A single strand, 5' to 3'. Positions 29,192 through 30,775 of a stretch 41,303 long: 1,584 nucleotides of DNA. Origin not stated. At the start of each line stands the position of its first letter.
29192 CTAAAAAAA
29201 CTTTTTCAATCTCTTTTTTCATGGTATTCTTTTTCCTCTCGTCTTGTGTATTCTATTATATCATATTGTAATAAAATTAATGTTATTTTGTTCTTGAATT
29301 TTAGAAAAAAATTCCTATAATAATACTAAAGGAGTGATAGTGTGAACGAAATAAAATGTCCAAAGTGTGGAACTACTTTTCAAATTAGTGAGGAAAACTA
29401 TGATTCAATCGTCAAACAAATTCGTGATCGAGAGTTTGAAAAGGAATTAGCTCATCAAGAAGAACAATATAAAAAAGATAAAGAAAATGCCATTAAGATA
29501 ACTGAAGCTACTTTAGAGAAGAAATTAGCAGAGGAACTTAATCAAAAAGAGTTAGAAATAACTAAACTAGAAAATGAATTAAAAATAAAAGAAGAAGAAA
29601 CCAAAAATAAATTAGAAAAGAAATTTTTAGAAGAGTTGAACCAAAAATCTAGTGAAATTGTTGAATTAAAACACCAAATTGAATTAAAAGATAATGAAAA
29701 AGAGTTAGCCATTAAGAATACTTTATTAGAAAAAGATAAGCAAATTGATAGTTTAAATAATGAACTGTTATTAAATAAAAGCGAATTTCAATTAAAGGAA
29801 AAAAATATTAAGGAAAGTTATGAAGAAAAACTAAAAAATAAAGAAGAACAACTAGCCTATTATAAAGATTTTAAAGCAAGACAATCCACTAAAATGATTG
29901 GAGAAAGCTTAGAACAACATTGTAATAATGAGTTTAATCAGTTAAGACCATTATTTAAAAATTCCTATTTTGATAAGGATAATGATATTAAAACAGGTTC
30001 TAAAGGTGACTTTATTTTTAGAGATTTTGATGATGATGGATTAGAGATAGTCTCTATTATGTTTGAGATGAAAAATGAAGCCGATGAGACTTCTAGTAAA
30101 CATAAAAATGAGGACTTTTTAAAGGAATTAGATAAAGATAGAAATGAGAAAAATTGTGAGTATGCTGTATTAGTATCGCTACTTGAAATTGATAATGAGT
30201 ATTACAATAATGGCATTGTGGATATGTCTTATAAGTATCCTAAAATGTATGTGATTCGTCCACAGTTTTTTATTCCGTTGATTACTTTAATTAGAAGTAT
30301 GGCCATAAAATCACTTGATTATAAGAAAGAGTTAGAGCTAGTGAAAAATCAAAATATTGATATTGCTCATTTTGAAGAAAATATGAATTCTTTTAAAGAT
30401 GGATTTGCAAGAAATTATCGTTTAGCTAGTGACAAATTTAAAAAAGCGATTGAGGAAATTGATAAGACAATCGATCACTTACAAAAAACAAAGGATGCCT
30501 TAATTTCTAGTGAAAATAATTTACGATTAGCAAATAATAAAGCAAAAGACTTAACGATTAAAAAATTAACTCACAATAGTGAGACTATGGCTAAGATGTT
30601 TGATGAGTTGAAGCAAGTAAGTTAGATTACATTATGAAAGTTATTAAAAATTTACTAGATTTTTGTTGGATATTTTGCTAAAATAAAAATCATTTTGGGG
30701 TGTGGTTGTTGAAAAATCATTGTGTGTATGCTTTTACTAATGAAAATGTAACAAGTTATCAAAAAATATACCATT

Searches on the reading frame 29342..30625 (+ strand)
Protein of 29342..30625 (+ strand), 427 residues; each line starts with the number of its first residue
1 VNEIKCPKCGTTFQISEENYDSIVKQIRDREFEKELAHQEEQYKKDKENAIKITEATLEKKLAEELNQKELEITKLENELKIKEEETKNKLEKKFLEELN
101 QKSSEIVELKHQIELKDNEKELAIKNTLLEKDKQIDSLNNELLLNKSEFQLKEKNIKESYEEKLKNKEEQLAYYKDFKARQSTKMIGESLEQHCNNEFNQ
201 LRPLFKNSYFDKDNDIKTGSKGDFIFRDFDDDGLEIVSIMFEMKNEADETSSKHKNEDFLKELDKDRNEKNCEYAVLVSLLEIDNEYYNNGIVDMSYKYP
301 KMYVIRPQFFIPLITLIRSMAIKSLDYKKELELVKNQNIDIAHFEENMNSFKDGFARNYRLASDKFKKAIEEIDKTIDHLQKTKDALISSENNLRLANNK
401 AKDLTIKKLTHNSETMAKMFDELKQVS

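Call 45: search_protein_families(library=pfam, proteins=[window:29342-30625:+], max_evalue=0.001)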
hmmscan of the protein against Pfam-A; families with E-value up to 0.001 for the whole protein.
window:29342-30625:+ (427 aa): 1 family
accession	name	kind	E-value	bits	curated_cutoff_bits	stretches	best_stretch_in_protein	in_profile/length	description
PF09903.14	DUF2130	-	1e-91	307.2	26.7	1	154-412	2-255/255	Uncharacterized protein conserved in bacteria (DUF2130)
